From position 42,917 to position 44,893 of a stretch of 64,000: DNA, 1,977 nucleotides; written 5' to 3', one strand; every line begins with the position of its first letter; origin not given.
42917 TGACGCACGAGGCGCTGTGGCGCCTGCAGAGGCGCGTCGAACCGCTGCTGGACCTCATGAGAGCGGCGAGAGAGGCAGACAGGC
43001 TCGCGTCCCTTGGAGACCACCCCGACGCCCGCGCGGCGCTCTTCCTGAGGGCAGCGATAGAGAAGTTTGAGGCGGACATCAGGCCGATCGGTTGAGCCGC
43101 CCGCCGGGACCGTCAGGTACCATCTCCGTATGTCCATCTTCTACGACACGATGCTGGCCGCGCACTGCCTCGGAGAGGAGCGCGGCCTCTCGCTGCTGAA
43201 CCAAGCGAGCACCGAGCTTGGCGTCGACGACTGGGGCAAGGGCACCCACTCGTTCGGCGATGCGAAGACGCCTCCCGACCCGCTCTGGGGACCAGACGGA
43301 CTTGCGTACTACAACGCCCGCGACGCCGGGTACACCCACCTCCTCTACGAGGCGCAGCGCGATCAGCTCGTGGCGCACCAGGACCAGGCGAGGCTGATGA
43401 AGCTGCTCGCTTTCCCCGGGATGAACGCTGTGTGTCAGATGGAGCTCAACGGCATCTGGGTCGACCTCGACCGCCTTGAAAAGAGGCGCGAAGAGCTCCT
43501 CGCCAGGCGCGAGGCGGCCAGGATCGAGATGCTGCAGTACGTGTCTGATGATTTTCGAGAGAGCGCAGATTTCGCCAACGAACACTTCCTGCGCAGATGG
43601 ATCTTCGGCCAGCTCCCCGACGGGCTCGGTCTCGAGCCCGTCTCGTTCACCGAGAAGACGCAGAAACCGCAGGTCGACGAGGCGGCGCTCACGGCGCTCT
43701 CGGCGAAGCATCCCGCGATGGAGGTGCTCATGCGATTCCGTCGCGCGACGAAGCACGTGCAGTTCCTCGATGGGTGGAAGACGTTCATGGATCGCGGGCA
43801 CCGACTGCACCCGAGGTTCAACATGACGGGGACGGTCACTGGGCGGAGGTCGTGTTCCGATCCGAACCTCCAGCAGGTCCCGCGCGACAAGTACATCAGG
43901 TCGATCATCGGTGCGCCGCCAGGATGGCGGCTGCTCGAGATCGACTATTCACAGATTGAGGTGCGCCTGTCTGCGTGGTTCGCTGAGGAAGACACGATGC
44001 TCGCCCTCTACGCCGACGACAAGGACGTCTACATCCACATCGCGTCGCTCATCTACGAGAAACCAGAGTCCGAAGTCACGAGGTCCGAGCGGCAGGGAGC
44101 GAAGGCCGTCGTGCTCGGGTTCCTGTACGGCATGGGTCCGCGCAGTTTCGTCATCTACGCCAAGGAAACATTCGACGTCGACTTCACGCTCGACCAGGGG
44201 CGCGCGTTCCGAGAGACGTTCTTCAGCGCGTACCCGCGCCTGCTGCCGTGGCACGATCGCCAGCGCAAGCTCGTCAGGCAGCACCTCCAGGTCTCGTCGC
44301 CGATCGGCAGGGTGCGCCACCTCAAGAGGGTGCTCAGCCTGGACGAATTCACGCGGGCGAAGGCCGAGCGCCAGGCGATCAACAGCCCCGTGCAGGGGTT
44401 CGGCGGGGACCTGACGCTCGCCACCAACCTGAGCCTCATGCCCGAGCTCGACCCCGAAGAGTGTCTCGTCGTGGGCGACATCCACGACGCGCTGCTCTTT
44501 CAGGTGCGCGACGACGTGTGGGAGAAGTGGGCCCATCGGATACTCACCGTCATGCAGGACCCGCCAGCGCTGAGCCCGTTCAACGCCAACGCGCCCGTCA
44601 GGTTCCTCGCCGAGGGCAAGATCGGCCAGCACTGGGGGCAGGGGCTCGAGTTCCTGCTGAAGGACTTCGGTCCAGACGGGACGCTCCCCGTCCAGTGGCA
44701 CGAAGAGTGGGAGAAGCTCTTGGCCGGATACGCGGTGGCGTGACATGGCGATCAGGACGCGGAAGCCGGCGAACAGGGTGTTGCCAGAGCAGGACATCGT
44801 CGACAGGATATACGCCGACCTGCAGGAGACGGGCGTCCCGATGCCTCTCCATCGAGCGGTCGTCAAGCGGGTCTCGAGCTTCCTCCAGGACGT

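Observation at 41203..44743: Family-A DNA polymerase split into a UDG-exonuclease fusion ORF and a polymerase ORF by an interposed gene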

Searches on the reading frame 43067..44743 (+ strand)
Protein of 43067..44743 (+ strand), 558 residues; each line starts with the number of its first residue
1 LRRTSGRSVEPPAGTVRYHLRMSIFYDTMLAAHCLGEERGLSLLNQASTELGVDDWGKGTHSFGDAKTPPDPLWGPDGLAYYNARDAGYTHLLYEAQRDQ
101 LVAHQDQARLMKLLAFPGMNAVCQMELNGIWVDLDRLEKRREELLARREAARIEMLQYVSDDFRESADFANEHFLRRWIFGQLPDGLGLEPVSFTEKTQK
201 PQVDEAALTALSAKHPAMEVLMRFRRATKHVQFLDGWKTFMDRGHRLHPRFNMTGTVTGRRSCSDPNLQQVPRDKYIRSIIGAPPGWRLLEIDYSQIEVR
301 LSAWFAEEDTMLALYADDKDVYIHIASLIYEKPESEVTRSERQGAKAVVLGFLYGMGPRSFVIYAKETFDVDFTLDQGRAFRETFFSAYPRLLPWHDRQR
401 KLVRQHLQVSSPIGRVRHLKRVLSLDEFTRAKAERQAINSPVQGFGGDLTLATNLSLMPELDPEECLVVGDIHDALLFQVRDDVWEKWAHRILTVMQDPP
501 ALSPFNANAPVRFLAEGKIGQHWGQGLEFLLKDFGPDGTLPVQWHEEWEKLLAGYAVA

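Call 3: search_protein_families(library=pfam, proteins=[window:43067-44743:+], max_evalue=0.1)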
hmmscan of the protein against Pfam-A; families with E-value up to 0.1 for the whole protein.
window:43067-44743:+ (558 aa): 1 family
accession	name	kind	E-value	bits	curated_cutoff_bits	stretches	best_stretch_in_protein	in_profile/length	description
PF00476.26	DNA_pol_A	-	1.1e-62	212.7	34.3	1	185-524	44-380/381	DNA polymerase family A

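Call 4: search_protein_families(library=phrogs, proteins=[window:43067-44743:+], max_evalue=0.01)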
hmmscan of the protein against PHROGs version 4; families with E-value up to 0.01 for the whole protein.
window:43067-44743:+ (558 aa): 7 families
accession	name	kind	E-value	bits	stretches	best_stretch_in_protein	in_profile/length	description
phrog_17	-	DNA, RNA and nucleotide metabolism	8.5e-95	319.9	1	25-525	757-1232/1445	DNA polymerase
phrog_2573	-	DNA, RNA and nucleotide metabolism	3e-34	119.7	1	277-520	5-271/336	DNA polymerase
phrog_5995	-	DNA, RNA and nucleotide metabolism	6.6e-19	69.4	1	372-528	18-180/236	DNA polymerase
phrog_15971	-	DNA, RNA and nucleotide metabolism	2.5e-18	67.4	1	188-361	64-231/376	DNA polymerase I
phrog_10285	-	DNA, RNA and nucleotide metabolism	1.1e-14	55.3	1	268-400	32-169/321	DNA polymerase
phrog_12241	-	DNA, RNA and nucleotide metabolism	3.4e-11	43.8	1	79-279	280-497/502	DNA polymerase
phrog_9556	-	DNA, RNA and nucleotide metabolism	4.9e-06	26.8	1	246-271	414-439/441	DNA polymerase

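Call 7: search_dna_similar(query=window:43067-44743:+, collection=phages, mode=protein, max_rows=30)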
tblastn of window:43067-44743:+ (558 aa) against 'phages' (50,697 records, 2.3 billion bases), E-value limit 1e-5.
The search stops at 5000 records and this limit was reached: more records match than are counted here, and every count below describes the 5000 best-scoring records only.
Records with a match: at least 5000; places in all: 5003; records where one place covers at least 80% of the query: 1196.
Best place of each record, by identity: <60% 5000.
By first word of the organism name: Mycobacterium 687; Vibrio 536; Klebsiella 458; Salmonella 436; Microbacterium 342; Staphylococcus 340; Escherichia 303; Bacillus 249; Pseudomonas 173; Enterococcus 146; and 122 more.
By host as written in the record: - 691; Mycobacterium smegmatis mc2 155 472; Klebsiella pneumoniae 212; Microbacterium foliorum NRRL B-24224 153; Microbacterium foliorum NRRL B-24224 SEA 142; Escherichia coli 121; Staphylococcus aureus 115; Mycobacterium smegmatis mc#155 107; and 944 more.
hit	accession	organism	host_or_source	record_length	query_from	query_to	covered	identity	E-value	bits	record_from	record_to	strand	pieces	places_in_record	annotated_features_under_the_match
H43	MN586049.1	Gordonia phage Yarn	Gordonia rubripertincta NRRL B-16540 SEA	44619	16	529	92%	36.0%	1e-79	279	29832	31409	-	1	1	40: DNA polymerase I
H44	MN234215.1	Gordonia phage SteamedHams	Gordonia rubripertincta NRRL B-16540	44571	16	529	92%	35.8%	8e-79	276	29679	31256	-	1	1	43: DNA polymerase I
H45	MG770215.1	Gordonia phage Troje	Gordonia terrea 3612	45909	16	529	92%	35.6%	4e-76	268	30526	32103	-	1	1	DNA polymerase I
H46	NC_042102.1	Gordonia phage Troje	Gordonia terrea 3612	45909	16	529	92%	35.6%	4e-76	268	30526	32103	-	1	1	DNA polymerase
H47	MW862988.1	Gordonia phage Tolls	Gordonia terrae CAG3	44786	16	529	92%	35.4%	3e-78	275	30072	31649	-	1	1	44: DNA polymerase I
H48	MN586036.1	Gordonia phage AndPeggy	Gordonia rubripertincta NRRL B-16540 SEA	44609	16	529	92%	35.4%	5e-78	274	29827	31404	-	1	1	40: DNA polymerase I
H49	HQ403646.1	Gordonia phage GTE2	Gordonia terrae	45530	16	529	92%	35.4%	5e-78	274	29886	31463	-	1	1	DNA polymerase I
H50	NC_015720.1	Gordonia phage GTE2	Gordonia terrae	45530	16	529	92%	35.4%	5e-78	274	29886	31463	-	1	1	DNA polymerase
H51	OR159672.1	Gordonia phage Horseradish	Gordonia terrae 3612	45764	16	529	92%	35.4%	7e-76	268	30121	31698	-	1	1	45: DNA polymerase I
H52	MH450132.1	Gordonia phage SketchMex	Gordonia terrae 3612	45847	16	529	92%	35.4%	7e-76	268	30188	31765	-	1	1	43: DNA polymerase I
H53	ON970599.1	Gordonia phage Biskit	Gordonia terrae 3612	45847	16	529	92%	35.4%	7e-76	268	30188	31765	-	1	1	45: DNA polymerase I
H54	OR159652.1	Gordonia phage Yummy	Gordonia terrae 3612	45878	16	529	92%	35.4%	7e-76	268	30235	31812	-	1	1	45: DNA polymerase I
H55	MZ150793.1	Gordonia phage MScarn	Gordonia terrae 3612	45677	16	528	92%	35.5%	3e-76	269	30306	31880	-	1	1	47: DNA polymerase I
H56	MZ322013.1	Gordonia phage AikoCarson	Gordonia terrae 3612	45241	16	529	92%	35.3%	4e-78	274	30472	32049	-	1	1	44: DNA polymerase I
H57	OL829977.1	Gordonia phage Amok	Gordonia rubripertincta NRRL B-16540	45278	16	529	92%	35.3%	4e-78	274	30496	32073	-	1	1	44: DNA polymerase I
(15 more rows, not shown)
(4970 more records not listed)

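Call 26: get_annotated_region(hit=H49, flank=2500)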
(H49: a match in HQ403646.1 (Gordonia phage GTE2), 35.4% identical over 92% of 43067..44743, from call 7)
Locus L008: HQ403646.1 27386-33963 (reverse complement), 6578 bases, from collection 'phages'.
description: Gordonia phage GTE2, complete sequence.
organism: Gordonia phage GTE2 (NCBI taxid 981323)
taxonomy: Viruses; Duplodnaviria; Heunggongvirae; Uroviricota; Caudoviricetes; Emalynvirus; Emalynvirus GTE2
host: Gordonia terrae; source: -; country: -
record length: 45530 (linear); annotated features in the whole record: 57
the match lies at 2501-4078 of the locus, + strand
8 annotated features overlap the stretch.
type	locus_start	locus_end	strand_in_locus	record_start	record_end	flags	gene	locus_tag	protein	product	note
CDS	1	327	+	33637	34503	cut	-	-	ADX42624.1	thymidylate synthase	orf38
CDS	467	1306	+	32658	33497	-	-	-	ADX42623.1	putative cutinase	orf37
CDS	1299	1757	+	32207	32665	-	-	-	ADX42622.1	putative deaminase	orf36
CDS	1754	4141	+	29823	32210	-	-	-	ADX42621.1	DNA polymerase I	orf35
CDS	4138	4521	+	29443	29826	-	-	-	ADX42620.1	hypothetical protein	orf34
CDS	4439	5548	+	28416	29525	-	-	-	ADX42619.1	hypothetical protein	orf33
CDS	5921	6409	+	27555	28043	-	-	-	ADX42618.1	hypothetical protein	orf32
CDS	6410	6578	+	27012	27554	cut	-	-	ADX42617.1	hypothetical protein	orf31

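Call 73: find_homologous_proteins(query=window:43130-44743:+, max_evalue=1e-60)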
Query window:43130-44743:+ (537 aa): 2019 proteins with E <= 1e-60 among 8000 candidates; the best 120 are listed.
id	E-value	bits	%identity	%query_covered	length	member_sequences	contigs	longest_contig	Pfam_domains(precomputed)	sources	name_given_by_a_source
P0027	0.0e+0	1252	100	100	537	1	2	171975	PF00476.27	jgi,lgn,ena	jgi:DNA polymerase I-like protein with 3'-5' exonuclease and polymerase domains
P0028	3.5e-239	813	65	98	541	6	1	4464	PF00476.27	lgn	-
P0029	2.4e-217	741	61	97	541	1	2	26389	PF00476.27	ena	-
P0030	1.5e-216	738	60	97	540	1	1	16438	PF00476.27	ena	-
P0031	3.3e-213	727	60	98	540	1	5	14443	PF00476.27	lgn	-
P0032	6.0e-210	717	62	78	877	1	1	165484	PF00476.27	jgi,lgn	jgi:DNA polymerase I-like protein with 3'-5' exonuclease and polymerase domains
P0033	4.1e-207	707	58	96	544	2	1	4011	PF00476.27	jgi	-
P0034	6.0e-198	677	55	99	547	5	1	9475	PF00476.27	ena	-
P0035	1.4e-196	673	57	99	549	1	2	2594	PF00476.27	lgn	-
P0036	1.3e-189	650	55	95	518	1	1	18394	PF00476.27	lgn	-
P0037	2.5e-179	616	54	95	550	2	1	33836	PF00476.27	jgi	jgi:DNA polymerase I-like protein with 3'-5' exonuclease and polymerase domains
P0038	3.4e-172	592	52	98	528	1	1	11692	PF00476.27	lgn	-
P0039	1.9e-171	590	51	95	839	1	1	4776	PF03167.26,PF00476.27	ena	-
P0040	5.3e-166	572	52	96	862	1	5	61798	PF03167.26,PF00476.27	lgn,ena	-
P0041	7.7e-165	568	52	94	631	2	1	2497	PF00476.27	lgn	-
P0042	7.4e-162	558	48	96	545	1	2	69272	PF00476.27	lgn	-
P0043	3.7e-160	552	48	95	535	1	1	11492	PF00476.27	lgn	-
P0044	2.8e-158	546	48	94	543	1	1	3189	PF00476.27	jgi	-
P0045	5.1e-153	529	49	95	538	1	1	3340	PF00476.27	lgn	-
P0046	8.6e-153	528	49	78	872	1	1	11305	PF00476.27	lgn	-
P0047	1.8e-151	524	48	95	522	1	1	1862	PF00476.27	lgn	-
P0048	7.0e-151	522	46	97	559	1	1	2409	PF00476.27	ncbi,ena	-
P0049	1.4e-150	521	47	94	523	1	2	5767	PF00476.27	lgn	-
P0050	3.5e-149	516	47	94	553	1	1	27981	PF00476.27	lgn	-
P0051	5.6e-149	515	55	75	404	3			PF00476.27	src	-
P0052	8.6e-149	515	49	97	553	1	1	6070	PF00476.27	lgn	-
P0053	5.6e-148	512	48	94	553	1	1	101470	PF00476.27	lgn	-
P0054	1.1e-147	511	48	95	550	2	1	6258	PF00476.27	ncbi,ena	-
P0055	2.5e-140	487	45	95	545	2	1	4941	PF00476.27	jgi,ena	-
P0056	1.6e-139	484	45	94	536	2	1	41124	PF00476.27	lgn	-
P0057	2.6e-138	480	43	96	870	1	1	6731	PF03167.26,PF00476.27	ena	-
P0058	1.2e-137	478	44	97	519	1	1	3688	PF00476.27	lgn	-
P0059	9.3e-137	475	43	97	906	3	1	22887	PF03167.26,PF00476.27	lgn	-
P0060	1.5e-136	474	44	93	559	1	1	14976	PF00476.27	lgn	-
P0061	1.2e-134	468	45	95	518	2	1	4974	PF00476.27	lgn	-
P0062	1.1e-133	465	45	95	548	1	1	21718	PF00476.27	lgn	-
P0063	6.4e-132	459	44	95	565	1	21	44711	PF00476.27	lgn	-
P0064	1.2e-130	455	43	91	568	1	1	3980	PF00476.27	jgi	jgi:DNA polymerase I-like protein with 3'-5' exonuclease and polymerase domains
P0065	2.0e-125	438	44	95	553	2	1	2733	PF00476.27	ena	-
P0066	1.3e-124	435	43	96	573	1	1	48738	PF00476.27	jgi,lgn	-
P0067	3.7e-121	424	41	94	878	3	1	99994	PF01612.27,PF03167.26,PF00476.27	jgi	jgi:DNA polymerase-1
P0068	4.5e-119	417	41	94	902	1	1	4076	PF01612.27,PF03167.26,PF00476.27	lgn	-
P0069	8.0e-118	413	41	95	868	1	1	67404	PF01612.27,PF03167.26,PF00476.27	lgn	-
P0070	3.7e-116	407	41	96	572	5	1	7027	PF00476.27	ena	-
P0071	1.1e-114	402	41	94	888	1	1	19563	PF03167.26,PF00476.27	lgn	-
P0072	2.0e-114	401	40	94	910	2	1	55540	PF01612.27,PF03167.26,PF00476.27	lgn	-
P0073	4.9e-114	400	41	95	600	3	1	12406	PF00476.27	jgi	-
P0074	2.4e-111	391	41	93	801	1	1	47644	PF01612.27,PF03167.26,PF00476.27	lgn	-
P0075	3.5e-111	391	38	94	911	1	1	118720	PF01612.27,PF03167.26,PF00476.27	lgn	-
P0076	4.0e-111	390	41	93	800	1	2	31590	PF01612.27,PF03167.26,PF00476.27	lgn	-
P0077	4.0e-111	390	40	93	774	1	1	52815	PF01612.27,PF03167.26,PF00476.27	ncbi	-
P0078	5.6e-110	387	41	94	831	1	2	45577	PF01612.27,PF03167.26,PF00476.27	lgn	-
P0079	6.8e-110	386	40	93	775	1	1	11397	PF01612.27,PF03167.26,PF00476.27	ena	-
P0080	1.0e-109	386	40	93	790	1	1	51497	PF01612.27,PF03167.26,PF00476.27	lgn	-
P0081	3.3e-109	384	40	94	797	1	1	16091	PF01612.27,PF03167.26,PF00476.27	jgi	-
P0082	3.4e-109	384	40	94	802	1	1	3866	PF01612.27,PF03167.26,PF00476.27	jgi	jgi:DNA polymerase-1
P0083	3.9e-109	384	40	94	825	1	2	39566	PF01612.27,PF03167.26,PF00476.27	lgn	-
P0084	4.4e-109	384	40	95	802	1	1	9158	PF01612.27,PF03167.26,PF00476.27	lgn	-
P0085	1.3e-108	382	42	93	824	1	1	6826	PF01612.27,PF03167.26,PF00476.27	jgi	jgi:uracil-DNA glycosylase family 4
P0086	1.7e-108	382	39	93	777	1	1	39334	PF01612.27,PF03167.26,PF00476.27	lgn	-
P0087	1.9e-108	382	40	93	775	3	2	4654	PF01612.27,PF03167.26,PF00476.27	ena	-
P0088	4.4e-108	380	40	93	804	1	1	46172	PF01612.27,PF03167.26,PF00476.27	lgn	-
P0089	6.4e-108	380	41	93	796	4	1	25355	PF01612.27,PF03167.26,PF00476.27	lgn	-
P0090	7.1e-108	380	41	94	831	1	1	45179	PF01612.27,PF03167.26,PF00476.27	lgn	-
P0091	2.2e-107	378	42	94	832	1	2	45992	PF01612.27,PF03167.26,PF00476.27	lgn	-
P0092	9.2e-107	376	40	94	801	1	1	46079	PF01612.27,PF03167.26,PF00476.27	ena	-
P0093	1.8e-106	375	41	94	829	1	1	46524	PF01612.27,PF03167.26,PF00476.27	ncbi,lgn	-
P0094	6.9e-106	373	40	94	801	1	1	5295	PF01612.27,PF03167.26,PF00476.27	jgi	jgi:uracil-DNA glycosylase family 4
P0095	7.8e-106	373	40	94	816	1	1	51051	PF01612.27,PF03167.26,PF00476.27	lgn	-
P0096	1.7e-105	372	41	94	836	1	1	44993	PF01612.27,PF03167.26,PF00476.27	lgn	-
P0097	2.0e-105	372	40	93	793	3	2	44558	PF01612.27,PF03167.26,PF00476.27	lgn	-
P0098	4.8e-105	370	40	94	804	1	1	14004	PF01612.27,PF03167.26,PF00476.27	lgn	-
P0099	6.2e-105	370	42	94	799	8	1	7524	PF01612.27,PF03167.26,PF00476.27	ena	-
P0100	1.2e-104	369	41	93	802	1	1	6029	PF01612.27,PF03167.26,PF00476.27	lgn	-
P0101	3.1e-104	368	41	93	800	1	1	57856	PF01612.27,PF03167.26,PF00476.27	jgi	jgi:uracil-DNA glycosylase family 4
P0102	3.5e-104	368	41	93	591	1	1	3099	PF01612.27,PF00476.27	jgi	jgi:DNA polymerase-1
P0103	5.1e-104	367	41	93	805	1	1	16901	PF01612.27,PF03167.26,PF00476.27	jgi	jgi:DNA polymerase-1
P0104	5.8e-104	367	40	94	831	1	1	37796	PF01612.27,PF03167.26,PF00476.27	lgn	-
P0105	6.5e-104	367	40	93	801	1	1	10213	PF01612.27,PF03167.26,PF00476.27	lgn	-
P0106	1.3e-103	366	41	93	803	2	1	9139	PF01612.27,PF03167.26,PF00476.27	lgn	-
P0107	1.8e-103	365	40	95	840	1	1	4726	PF01612.27,PF03167.26,PF00476.27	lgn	-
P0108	1.9e-103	365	40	93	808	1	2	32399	PF01612.27,PF03167.26,PF00476.27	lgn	-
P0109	6.0e-103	363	40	94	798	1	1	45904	PF01612.27,PF03167.26,PF00476.27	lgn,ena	-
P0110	8.2e-103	363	40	93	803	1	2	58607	PF01612.27,PF03167.26,PF00476.27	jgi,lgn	jgi:DNA polymerase-1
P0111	1.1e-102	363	39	93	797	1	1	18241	PF01612.27,PF03167.26,PF00476.27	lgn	-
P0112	1.3e-102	362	39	94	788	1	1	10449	PF01612.27,PF03167.26,PF00476.27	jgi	-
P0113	1.6e-102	362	40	94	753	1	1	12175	PF01612.27,PF03167.26,PF00476.27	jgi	jgi:uracil-DNA glycosylase family 4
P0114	2.3e-102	362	40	93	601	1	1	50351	PF01612.27,PF00476.27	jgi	jgi:DNA polymerase-1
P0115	2.4e-102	362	38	94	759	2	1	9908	PF01612.27,PF03167.26,PF00476.27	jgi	jgi:DNA polymerase-1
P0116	3.7e-102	361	40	94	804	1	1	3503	PF01612.27,PF03167.26,PF00476.27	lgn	-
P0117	3.9e-102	361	40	94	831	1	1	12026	PF01612.27,PF03167.26,PF00476.27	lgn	-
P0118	4.6e-102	361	40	93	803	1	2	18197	PF01612.27,PF03167.26,PF00476.27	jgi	jgi:uracil-DNA glycosylase family 4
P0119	5.7e-102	360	40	94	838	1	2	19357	PF01612.27,PF03167.26,PF00476.27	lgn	-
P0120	6.7e-102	360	40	93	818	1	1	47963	PF01612.27,PF03167.26,PF00476.27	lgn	-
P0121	3.7e-101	358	40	94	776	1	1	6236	PF01612.27,PF03167.26,PF00476.27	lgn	-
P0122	6.6e-101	357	39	93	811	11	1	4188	PF01612.27,PF03167.26,PF00476.27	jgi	jgi:uracil-DNA glycosylase family 4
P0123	7.6e-101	357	41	93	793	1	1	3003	PF01612.27,PF03167.26,PF00476.27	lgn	-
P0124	1.0e-100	356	40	93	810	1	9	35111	PF01612.27,PF03167.26,PF00476.27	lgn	-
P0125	1.1e-100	356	39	94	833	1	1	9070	PF01612.27,PF03167.26,PF00476.27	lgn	-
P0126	2.6e-100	355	39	94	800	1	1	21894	PF01612.27,PF03167.26,PF00476.27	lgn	-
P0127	3.3e-100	354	40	93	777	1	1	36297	PF01612.27,PF03167.26,PF00476.27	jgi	jgi:DNA polymerase-1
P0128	6.1e-100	354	39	93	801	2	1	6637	PF01612.27,PF03167.26,PF00476.27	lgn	-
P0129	7.9e-100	353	39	93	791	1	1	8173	PF01612.27,PF03167.26,PF00476.27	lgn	-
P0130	8.8e-100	353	39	94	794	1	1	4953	PF01612.27,PF03167.26,PF00476.27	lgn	-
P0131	9.1e-100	353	41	93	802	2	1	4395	PF01612.27,PF03167.26,PF00476.27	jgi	-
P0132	9.2e-100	353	43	81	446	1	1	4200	PF00476.27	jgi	jgi:DNA polymerase-1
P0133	9.4e-100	353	38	95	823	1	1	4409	PF01612.27,PF03167.26,PF00476.27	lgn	-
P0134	1.3e-99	353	40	93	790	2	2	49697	PF01612.27,PF03167.26,PF00476.27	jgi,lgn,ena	-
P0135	1.5e-99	352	39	94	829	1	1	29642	PF01612.27,PF03167.26,PF00476.27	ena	-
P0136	2.2e-99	352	39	93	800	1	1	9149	PF01612.27,PF03167.26,PF00476.27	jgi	jgi:uracil-DNA glycosylase family 4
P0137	3.3e-99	351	38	94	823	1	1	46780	PF01612.27,PF03167.26,PF00476.27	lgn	-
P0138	3.8e-99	351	39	93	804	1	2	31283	PF01612.27,PF03167.26,PF00476.27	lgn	-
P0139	3.9e-99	351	39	94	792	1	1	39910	PF01612.27,PF03167.26,PF00476.27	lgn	-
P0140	8.8e-99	350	39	93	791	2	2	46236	PF01612.27,PF03167.26,PF00476.27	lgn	-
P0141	1.0e-98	349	39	93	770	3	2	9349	PF01612.27,PF03167.26,PF00476.27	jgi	-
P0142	1.7e-98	349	42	93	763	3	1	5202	PF01612.27,PF03167.26,PF00476.27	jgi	jgi:DNA polymerase-1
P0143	1.9e-98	349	38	93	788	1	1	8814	PF01612.27,PF03167.26,PF00476.27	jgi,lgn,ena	-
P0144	1.9e-98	349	39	93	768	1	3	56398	PF01612.27,PF03167.26,PF00476.27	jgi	jgi:uracil-DNA glycosylase family 4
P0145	2.4e-98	348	40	93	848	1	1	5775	PF01612.27,PF03167.26,PF00476.27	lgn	-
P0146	2.4e-98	348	38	94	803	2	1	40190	PF01612.27,PF03167.26,PF00476.27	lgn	-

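Call 92: find_encoding_contigs(protein=P0029, flank=7000, max_places=2)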
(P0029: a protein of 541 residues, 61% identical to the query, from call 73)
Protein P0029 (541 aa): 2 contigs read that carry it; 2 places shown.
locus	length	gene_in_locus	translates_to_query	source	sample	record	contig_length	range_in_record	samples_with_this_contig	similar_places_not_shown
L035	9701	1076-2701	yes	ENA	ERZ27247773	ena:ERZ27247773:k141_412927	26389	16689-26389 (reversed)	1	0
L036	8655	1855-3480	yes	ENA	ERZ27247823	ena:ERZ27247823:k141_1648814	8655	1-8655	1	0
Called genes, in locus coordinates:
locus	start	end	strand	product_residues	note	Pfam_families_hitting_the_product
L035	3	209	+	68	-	?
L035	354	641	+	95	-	-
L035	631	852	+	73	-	-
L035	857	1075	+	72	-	-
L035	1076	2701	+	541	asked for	PF00476:DNA_pol_A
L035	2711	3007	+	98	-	-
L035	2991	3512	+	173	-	-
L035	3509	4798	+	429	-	PF25199:nSTAND_NTPase5 (faint), PF03796:DnaB_C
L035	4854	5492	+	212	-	PF05063:MT-A70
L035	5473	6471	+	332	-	PF01751:Toprim (weak), PF13155:Toprim_2, PF13662:Toprim_4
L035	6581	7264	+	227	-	-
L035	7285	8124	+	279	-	-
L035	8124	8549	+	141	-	-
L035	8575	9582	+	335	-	PF00154:RecA_N, PF06745:ATPase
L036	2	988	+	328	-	?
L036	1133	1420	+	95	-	-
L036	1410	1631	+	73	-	-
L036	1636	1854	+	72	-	-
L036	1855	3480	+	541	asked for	PF00476:DNA_pol_A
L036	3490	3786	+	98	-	-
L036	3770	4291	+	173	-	-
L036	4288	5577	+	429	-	PF25199:nSTAND_NTPase5 (faint), PF03796:DnaB_C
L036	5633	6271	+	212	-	PF05063:MT-A70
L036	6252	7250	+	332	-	PF01751:Toprim (weak), PF13155:Toprim_2, PF13662:Toprim_4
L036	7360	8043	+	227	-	-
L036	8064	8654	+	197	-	?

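Call 93: find_encoding_contigs(protein=P0032, flank=7000, max_places=1)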
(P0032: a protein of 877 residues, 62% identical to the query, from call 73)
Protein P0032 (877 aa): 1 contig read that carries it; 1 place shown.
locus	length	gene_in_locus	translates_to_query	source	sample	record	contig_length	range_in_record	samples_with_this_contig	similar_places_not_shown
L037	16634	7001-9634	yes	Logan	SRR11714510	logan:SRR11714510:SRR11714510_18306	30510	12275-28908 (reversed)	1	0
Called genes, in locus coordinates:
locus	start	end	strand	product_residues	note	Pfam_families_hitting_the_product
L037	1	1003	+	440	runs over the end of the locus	-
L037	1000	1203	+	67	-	-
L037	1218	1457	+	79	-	PF07866:DUF1653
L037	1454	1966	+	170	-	-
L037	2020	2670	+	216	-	-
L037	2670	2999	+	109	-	-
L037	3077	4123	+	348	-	-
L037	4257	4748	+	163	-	-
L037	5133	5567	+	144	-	PF00075:RNase_H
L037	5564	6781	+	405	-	PF03167:UDG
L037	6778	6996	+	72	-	-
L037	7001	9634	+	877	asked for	PF00476:DNA_pol_A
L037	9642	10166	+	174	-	-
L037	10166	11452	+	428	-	PF03796:DnaB_C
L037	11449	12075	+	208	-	PF05063:MT-A70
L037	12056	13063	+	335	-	PF01807:Zn_ribbon_DnaG (weak), PF01751:Toprim (weak), PF13155:Toprim_2, PF13662:Toprim_4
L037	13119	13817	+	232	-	-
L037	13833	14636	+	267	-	-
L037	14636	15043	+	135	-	-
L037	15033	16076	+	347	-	PF00154:RecA_N, PF06745:ATPase (weak)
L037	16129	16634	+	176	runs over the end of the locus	PF08719:NADAR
